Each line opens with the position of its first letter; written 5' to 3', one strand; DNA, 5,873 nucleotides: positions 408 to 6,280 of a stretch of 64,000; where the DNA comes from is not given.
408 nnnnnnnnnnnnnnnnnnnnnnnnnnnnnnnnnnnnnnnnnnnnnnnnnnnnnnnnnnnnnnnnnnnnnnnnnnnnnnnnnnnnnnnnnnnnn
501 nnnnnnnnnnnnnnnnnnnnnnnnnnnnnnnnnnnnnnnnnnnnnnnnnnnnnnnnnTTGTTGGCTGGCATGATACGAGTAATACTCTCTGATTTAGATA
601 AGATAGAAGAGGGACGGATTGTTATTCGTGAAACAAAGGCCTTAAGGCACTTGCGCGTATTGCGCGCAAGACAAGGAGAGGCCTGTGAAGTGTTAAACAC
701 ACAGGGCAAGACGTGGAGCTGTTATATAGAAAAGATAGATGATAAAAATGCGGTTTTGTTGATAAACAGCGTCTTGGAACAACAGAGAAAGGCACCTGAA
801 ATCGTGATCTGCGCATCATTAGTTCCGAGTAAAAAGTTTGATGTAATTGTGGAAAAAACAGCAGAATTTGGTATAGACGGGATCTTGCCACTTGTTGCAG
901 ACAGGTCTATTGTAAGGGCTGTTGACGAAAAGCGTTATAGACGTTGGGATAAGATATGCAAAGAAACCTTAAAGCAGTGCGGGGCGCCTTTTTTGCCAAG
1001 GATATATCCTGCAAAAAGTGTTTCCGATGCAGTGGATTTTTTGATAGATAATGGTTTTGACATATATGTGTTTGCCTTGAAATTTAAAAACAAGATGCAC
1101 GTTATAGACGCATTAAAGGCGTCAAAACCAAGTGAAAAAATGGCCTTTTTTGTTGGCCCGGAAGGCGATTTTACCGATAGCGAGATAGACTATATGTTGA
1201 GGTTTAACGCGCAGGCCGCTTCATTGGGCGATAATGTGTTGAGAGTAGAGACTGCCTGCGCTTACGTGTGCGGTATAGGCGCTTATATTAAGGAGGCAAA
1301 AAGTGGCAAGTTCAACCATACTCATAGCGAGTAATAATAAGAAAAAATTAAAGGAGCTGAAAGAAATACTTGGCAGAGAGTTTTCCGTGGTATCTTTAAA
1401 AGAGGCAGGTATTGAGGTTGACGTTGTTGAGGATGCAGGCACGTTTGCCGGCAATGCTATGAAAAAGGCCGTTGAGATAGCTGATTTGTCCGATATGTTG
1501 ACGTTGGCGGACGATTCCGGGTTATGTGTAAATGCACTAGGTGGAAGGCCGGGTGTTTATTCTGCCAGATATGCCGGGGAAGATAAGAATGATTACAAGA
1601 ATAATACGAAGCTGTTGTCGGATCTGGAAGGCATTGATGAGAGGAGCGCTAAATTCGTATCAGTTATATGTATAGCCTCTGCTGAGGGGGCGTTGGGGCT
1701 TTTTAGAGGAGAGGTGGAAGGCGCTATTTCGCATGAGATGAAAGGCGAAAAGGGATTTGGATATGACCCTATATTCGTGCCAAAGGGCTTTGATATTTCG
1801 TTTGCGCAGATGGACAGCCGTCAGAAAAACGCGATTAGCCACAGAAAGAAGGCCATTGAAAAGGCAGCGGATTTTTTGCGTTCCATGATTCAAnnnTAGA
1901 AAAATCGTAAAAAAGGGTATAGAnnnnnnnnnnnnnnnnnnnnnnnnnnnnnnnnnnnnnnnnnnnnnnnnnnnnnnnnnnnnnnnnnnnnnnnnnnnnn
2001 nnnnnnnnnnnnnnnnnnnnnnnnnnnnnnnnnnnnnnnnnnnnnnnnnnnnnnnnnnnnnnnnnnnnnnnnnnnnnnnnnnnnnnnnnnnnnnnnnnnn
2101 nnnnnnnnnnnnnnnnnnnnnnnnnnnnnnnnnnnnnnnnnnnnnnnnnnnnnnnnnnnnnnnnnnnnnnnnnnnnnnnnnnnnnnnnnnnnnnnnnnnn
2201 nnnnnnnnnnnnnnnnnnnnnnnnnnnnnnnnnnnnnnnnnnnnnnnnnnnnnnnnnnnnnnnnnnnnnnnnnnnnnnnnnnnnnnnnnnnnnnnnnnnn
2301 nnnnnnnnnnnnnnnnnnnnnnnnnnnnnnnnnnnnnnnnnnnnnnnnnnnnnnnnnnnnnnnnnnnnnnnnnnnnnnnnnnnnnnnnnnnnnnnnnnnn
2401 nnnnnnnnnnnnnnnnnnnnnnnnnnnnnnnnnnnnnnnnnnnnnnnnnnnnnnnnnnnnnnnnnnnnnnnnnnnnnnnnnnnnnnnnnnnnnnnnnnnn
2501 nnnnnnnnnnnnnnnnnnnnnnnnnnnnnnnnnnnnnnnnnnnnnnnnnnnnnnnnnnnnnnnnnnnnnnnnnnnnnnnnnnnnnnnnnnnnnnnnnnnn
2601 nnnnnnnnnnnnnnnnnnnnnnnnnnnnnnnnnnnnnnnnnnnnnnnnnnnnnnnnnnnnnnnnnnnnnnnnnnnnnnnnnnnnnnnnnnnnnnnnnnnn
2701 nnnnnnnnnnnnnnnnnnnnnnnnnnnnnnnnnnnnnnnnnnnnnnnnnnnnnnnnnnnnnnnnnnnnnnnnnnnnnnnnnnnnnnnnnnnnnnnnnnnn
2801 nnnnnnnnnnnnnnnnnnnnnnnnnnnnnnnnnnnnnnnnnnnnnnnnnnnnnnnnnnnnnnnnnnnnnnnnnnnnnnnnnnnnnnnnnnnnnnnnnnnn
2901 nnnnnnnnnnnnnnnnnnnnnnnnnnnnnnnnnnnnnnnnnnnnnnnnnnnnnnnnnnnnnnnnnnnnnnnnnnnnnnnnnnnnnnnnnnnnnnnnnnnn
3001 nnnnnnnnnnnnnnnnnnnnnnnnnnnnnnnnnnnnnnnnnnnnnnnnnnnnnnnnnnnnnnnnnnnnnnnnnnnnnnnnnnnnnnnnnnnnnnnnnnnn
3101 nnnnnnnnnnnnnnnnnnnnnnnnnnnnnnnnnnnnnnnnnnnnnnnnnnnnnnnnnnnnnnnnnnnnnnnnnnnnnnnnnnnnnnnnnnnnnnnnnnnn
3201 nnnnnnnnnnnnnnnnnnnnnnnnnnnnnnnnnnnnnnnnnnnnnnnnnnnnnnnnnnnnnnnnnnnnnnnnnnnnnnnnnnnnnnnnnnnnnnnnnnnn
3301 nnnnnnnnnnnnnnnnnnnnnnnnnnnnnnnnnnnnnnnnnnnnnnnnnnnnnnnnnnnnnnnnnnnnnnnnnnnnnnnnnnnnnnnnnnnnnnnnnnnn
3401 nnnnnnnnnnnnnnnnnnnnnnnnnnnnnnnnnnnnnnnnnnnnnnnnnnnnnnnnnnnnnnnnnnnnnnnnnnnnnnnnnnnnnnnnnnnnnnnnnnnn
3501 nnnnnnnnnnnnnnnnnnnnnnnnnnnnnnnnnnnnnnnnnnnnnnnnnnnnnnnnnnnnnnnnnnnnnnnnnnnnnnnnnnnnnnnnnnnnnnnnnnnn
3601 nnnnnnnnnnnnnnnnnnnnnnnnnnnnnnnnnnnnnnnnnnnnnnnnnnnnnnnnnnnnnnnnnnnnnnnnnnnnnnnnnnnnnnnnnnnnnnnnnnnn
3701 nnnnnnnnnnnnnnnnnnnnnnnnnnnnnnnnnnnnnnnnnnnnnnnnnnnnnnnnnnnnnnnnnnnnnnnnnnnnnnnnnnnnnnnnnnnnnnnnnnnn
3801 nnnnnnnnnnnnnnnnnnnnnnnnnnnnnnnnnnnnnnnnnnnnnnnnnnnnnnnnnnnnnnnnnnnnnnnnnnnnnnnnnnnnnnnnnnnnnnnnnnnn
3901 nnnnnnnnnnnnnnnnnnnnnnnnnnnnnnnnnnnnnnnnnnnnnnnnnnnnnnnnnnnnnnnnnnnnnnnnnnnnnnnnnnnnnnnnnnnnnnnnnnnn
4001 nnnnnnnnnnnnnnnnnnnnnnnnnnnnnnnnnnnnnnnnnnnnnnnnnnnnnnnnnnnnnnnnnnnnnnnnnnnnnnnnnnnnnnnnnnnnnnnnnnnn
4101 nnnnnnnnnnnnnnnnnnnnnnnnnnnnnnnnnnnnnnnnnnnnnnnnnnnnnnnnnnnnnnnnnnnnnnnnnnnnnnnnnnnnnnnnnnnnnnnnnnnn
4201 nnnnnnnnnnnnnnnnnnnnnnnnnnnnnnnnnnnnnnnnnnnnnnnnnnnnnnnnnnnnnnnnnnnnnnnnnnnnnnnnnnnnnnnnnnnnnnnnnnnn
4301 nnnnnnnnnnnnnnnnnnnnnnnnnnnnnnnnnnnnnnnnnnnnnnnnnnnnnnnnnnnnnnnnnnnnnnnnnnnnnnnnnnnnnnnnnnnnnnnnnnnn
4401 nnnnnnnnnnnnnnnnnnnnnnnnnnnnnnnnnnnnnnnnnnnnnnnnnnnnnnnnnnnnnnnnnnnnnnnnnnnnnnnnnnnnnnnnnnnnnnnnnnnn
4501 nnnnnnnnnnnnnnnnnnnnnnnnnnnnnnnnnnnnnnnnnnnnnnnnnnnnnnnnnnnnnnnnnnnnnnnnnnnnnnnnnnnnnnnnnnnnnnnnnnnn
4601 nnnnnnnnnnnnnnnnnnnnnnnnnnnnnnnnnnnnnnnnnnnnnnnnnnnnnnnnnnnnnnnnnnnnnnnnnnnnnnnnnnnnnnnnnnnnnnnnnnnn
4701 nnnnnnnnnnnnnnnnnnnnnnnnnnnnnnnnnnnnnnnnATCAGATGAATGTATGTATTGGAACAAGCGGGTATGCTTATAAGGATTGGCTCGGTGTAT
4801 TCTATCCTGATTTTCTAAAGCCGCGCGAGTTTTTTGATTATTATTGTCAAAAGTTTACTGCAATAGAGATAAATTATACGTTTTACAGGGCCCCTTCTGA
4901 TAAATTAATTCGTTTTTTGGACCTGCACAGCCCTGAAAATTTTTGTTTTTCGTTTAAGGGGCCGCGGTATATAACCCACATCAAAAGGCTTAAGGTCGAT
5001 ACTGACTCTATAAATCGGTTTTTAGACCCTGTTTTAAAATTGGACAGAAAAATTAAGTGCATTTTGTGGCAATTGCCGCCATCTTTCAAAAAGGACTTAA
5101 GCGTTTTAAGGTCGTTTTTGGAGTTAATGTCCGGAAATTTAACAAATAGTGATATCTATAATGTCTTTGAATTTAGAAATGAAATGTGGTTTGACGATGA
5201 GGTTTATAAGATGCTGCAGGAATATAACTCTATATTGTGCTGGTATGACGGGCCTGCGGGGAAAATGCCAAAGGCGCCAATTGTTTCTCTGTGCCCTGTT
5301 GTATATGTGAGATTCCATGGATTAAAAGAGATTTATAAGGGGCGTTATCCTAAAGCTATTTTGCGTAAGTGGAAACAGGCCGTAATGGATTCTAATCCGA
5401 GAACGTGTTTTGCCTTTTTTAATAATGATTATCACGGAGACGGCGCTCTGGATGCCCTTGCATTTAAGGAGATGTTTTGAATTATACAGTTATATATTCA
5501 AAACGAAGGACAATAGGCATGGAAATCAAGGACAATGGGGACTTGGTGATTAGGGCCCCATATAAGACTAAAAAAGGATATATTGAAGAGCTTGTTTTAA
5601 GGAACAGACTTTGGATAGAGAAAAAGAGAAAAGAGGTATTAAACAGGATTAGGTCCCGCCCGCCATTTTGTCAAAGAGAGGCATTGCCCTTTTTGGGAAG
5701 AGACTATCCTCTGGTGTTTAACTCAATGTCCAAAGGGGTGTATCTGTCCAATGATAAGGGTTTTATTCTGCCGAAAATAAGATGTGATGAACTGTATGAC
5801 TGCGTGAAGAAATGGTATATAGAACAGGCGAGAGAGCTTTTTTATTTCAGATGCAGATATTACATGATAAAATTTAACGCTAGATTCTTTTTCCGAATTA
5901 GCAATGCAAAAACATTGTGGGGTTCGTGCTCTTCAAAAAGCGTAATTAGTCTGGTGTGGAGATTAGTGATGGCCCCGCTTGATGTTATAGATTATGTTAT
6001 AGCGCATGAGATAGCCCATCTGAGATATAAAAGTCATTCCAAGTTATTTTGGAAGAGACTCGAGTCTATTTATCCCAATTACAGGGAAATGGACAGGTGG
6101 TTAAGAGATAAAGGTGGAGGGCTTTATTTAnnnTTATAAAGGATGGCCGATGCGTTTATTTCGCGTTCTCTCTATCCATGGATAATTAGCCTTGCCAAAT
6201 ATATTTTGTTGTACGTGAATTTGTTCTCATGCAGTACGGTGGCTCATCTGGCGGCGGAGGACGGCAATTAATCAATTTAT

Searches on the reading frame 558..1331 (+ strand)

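Call 64: search_protein_families(library=pfam, proteins=[window:558-1331:+], max_evalue=0.0001)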
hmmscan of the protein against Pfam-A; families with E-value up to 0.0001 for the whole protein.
window:558-1331:+ (258 aa): 2 families
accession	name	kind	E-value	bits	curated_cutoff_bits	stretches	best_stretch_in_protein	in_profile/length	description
PF04452.19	Methyltrans_RNA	-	3e-34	118.4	23.9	1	79-239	3-162/165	RNA methyltransferase domain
PF20260.4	PUA_4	-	1.5e-09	38.2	23.9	1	27-68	4-46/48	RNA methyltransferase PUA domain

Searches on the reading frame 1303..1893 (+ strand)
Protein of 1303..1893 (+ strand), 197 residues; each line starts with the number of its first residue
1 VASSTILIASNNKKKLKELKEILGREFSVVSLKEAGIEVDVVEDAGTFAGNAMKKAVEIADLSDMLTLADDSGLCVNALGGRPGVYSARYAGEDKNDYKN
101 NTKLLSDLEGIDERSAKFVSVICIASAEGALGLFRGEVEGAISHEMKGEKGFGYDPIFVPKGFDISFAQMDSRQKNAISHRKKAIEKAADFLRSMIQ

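Call 64: search_protein_families(library=pfam, proteins=[window:1303-1893:+], max_evalue=0.0001)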
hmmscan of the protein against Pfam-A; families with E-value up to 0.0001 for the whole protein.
window:1303-1893:+ (197 aa): 1 family
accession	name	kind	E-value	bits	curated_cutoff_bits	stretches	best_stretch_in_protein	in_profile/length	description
PF01725.21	Ham1p_like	-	3.9e-64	216.4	22.5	1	6-190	1-185/186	Ham1 family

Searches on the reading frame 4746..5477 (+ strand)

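Call 64: search_protein_families(library=pfam, proteins=[window:4746-5477:+], max_evalue=0.0001)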
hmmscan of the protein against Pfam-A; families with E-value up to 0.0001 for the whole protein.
window:4746-5477:+ (244 aa): 1 family
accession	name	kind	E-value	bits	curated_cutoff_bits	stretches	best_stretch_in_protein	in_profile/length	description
PF01904.24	DUF72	-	1e-53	183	25.3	1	20-243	1-217/217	Protein of unknown function DUF72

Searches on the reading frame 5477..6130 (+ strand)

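Call 64: search_protein_families(library=pfam, proteins=[window:5477-6130:+], max_evalue=0.0001)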
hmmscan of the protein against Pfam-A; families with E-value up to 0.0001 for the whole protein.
window:5477-6130:+ (218 aa): 1 family
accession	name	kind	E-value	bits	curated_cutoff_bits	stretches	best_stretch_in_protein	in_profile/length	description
PF01863.23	YgjP-like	-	1.6e-44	152.9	26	1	11-211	1-206/207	YgjP-like, metallopeptidase domain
